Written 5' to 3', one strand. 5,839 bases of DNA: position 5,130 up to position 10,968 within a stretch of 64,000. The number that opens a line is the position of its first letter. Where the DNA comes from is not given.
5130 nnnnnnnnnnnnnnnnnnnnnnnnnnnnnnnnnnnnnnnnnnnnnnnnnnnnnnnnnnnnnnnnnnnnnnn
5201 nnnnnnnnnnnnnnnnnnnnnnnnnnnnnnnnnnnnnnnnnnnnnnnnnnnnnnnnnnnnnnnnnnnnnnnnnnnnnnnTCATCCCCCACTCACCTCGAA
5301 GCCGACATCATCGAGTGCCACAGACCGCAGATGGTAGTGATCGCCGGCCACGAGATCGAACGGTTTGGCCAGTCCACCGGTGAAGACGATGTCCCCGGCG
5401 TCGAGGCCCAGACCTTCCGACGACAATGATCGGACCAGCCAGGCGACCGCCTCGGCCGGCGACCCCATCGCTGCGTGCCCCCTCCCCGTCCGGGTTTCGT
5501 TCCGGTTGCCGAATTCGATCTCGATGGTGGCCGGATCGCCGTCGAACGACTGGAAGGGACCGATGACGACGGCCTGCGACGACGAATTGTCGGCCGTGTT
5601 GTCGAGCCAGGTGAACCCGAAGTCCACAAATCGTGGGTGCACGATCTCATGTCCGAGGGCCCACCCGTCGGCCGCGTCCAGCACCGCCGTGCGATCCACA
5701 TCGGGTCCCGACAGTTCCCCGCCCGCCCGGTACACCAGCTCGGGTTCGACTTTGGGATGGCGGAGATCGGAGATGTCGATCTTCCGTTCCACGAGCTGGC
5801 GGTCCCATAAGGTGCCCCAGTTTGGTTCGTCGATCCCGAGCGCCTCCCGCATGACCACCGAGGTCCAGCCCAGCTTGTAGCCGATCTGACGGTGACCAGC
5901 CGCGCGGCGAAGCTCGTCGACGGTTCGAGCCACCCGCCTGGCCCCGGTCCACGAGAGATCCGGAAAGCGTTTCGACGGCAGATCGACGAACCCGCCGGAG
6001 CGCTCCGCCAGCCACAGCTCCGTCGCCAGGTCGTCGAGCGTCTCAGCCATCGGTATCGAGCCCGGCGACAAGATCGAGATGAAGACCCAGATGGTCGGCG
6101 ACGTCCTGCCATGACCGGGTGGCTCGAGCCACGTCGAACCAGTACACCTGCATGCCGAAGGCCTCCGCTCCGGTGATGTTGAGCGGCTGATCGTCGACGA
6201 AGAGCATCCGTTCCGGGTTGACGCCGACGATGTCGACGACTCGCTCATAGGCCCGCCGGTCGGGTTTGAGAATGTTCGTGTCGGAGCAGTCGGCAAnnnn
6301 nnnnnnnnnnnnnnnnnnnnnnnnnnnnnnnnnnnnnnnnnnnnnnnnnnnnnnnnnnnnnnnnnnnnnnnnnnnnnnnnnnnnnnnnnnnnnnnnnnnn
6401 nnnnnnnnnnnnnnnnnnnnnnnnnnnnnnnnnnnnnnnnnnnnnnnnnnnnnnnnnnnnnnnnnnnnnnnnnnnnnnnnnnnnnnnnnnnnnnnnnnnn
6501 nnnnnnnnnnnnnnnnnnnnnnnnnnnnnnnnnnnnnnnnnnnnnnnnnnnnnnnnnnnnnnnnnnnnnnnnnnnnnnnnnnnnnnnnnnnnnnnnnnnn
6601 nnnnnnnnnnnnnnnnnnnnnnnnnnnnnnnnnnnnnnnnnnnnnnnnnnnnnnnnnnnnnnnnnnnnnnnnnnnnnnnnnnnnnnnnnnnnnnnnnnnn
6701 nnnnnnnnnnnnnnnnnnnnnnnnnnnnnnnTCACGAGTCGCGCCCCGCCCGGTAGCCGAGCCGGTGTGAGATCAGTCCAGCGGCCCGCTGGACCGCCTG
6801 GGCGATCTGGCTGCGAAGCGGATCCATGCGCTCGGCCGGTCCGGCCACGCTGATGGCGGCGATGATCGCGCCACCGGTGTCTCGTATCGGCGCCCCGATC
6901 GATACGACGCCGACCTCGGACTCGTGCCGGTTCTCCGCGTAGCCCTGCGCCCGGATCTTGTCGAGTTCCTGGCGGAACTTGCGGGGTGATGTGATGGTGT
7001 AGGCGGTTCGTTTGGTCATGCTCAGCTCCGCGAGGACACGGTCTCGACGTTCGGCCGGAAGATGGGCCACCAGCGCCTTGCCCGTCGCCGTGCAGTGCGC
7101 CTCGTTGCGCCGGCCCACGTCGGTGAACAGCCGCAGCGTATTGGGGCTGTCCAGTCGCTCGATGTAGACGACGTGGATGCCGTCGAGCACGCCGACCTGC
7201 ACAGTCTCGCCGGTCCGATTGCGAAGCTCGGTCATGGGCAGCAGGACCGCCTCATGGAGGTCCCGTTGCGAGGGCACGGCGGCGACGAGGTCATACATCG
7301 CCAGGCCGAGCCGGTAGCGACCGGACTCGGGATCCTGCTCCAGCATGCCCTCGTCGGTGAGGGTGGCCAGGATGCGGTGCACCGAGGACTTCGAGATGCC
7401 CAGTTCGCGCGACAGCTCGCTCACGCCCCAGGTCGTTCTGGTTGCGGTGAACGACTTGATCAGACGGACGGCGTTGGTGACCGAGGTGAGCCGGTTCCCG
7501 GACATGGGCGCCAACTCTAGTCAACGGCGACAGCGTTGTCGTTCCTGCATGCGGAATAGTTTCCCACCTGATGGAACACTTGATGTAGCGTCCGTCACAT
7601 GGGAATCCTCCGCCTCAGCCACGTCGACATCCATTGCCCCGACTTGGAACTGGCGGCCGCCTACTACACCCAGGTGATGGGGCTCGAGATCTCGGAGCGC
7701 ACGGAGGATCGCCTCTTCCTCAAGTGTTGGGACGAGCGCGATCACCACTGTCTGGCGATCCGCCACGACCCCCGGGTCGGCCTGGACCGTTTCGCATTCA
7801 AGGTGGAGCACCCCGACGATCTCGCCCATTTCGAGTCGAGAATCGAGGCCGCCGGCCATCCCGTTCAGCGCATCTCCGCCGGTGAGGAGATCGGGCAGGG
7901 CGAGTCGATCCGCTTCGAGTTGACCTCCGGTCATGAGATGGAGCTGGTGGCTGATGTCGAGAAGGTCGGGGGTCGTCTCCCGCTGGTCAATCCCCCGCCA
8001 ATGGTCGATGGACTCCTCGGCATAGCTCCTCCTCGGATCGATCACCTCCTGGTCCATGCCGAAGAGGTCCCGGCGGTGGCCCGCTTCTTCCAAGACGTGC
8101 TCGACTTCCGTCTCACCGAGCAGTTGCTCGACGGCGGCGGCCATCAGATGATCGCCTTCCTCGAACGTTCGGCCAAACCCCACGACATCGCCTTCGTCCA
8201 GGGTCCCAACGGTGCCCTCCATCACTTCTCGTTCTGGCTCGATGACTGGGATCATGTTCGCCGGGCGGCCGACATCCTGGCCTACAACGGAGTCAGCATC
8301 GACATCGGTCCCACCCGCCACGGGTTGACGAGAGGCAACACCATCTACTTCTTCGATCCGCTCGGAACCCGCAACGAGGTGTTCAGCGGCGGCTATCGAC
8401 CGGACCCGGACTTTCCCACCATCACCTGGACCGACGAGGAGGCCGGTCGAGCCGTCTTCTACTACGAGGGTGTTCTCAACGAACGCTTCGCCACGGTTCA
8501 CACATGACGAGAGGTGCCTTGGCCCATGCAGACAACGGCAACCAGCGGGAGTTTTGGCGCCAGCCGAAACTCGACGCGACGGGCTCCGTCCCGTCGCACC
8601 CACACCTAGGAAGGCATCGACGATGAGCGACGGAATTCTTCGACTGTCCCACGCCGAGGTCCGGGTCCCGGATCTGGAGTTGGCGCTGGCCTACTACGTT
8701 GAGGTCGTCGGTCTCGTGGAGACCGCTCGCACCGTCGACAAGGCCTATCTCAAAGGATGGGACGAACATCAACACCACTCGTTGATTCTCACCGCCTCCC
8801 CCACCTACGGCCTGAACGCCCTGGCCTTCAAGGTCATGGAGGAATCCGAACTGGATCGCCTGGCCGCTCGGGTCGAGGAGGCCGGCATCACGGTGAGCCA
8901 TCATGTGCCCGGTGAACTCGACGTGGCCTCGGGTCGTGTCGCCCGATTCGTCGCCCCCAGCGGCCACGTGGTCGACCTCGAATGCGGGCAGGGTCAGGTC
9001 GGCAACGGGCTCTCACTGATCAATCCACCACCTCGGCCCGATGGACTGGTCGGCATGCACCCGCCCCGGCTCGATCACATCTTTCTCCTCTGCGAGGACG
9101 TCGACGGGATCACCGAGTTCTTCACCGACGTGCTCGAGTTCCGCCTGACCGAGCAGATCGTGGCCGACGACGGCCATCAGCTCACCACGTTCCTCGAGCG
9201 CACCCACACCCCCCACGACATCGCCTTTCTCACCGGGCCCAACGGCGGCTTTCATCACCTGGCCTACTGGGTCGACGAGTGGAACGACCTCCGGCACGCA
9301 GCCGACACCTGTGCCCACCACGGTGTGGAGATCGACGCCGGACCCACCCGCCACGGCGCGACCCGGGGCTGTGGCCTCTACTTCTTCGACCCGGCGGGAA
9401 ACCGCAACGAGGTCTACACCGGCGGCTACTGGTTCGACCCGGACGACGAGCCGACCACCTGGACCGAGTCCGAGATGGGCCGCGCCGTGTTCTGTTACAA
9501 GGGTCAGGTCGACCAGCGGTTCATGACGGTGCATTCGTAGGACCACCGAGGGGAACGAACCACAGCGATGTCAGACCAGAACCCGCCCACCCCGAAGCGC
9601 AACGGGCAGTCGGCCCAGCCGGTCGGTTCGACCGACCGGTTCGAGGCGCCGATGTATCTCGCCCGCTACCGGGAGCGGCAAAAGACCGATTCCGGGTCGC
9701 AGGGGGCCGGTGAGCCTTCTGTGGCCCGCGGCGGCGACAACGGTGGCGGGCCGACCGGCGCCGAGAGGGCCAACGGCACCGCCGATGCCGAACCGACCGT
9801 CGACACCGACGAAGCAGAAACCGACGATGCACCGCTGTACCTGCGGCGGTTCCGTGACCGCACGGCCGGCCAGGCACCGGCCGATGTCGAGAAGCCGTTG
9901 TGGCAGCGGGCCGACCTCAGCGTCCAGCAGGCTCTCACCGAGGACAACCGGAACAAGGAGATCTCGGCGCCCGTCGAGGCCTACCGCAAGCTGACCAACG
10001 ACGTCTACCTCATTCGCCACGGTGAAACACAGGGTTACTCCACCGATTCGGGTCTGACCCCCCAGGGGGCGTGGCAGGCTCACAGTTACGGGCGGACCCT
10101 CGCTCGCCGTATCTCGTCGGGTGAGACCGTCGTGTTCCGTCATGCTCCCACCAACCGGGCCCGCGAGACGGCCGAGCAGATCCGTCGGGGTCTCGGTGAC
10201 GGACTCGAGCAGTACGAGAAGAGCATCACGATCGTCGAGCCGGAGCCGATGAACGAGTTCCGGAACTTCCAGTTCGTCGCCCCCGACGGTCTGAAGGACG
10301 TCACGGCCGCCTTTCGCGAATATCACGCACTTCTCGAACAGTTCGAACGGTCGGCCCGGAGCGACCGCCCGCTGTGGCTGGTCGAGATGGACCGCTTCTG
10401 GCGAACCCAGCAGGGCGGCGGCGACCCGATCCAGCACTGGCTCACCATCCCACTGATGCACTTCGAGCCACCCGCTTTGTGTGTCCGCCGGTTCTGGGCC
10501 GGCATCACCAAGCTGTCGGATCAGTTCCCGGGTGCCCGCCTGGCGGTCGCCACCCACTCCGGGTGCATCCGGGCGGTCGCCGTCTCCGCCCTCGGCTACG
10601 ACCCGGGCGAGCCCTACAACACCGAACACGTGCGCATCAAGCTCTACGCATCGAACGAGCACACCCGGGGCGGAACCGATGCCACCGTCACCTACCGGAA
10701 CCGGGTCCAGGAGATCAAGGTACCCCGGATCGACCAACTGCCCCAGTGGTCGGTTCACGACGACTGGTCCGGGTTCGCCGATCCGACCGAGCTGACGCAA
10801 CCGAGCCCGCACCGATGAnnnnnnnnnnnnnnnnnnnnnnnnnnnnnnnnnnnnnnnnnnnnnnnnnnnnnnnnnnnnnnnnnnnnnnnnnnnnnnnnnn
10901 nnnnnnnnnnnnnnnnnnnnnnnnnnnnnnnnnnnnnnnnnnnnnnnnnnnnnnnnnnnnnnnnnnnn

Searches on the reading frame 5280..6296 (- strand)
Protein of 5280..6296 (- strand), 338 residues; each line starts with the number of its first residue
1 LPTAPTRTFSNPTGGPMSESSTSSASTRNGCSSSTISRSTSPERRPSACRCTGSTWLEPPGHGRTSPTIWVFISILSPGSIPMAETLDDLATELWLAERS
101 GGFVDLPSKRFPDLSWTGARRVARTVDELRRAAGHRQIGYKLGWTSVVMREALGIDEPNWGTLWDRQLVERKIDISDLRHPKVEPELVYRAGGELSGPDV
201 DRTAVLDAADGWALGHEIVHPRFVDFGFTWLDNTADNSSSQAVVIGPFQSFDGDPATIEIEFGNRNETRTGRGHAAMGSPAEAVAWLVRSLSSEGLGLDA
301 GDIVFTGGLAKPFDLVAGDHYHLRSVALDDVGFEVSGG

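Call 62: search_protein_families(library=pfam, proteins=[window:5280-6296:-], max_evalue=0.00001)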
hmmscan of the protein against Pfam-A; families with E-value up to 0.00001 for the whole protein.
window:5280-6296:- (338 aa): 1 family
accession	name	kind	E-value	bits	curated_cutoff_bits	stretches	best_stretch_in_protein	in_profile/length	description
PF01557.24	FAA_hydrolase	-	1.3e-06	28.7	23.9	1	179-321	56-199/214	Fumarylacetoacetate (FAA) hydrolase C-terminal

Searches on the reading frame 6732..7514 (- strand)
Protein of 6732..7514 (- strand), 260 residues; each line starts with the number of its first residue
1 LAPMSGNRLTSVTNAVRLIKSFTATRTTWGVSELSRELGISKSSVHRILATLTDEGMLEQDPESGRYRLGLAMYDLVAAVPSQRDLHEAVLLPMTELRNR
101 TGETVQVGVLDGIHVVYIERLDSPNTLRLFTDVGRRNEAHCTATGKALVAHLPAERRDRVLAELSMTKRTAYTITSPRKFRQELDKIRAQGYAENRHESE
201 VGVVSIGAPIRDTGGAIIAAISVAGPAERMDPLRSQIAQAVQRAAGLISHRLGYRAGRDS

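Call 54: search_protein_families(library=pfam, proteins=[window:6732-7514:-])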
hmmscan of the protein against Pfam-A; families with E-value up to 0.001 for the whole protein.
window:6732-7514:- (260 aa): 7 families
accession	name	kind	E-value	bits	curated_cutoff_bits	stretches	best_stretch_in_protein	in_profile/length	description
PF01614.24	IclR_C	-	1.4e-47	161.9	24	1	82-250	5-174/174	Bacterial transcriptional regulator IclR C-terminal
PF09339.16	HTH_IclR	-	1.5e-16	60.4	22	1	11-62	1-52/52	IclR helix-turn-helix domain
PF12802.13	MarR_2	-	5.6e-07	30.1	27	1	31-66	23-60/61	MarR family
PF25213.1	HVO_A0261_N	-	2.8e-06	27.5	35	1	30-69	26-63/86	HVO_A0261 N-terminal domain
PF13412.12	HTH_24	-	0.00013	21.9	21.9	1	32-58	21-47/48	Winged helix-turn-helix DNA-binding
PF01325.25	Fe_dep_repress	-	0.00045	20.8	26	0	30-65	24-59/60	Iron dependent repressor, N-terminal DNA binding domain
PF01978.25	TrmB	-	0.00078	19.7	25.6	0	31-67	25-59/68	Sugar-specific transcriptional regulator TrmB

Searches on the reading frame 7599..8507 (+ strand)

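Call 62: search_protein_families(library=pfam, proteins=[window:7599-8507:+], max_evalue=0.00001)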
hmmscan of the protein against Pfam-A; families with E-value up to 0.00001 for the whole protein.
window:7599-8507:+ (302 aa): 2 families
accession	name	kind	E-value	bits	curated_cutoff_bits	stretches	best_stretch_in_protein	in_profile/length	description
PF00903.31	Glyoxalase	-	3.3e-26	92.5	20.6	1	146-261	1-121/121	Glyoxalase/Bleomycin resistance protein/Dioxygenase superfamily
PF22247.2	Diox-like_N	-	1.7e-18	66.9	27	1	62-120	1-59/60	Catechol 2,3-dioxygenase-like N-terminal domain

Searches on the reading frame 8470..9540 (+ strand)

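Call 62: search_protein_families(library=pfam, proteins=[window:8470-9540:+], max_evalue=0.00001)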
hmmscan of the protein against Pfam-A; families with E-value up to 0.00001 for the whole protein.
window:8470-9540:+ (356 aa): 3 families
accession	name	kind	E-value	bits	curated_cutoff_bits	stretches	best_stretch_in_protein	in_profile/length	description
PF00903.31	Glyoxalase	-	3e-27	95.9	20.6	2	200-315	1-121/121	Glyoxalase/Bleomycin resistance protein/Dioxygenase superfamily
PF22247.2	Diox-like_N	-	1.8e-13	50.9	27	1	118-170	4-55/60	Catechol 2,3-dioxygenase-like N-terminal domain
PF13669.12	Glyoxalase_4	-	1.4e-09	38.6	27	0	203-305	2-109/109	Glyoxalase/Bleomycin resistance protein/Dioxygenase superfamily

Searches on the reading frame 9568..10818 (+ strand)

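Call 62: search_protein_families(library=pfam, proteins=[window:9568-10818:+], max_evalue=0.00001)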
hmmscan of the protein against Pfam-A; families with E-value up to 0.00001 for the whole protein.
window:9568-10818:+ (416 aa): 1 family
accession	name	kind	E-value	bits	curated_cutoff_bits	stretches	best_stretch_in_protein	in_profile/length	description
PF00300.27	His_Phos_1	-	2.3e-15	57.2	21.7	1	146-223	1-69/194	Histidine phosphatase superfamily (branch 1)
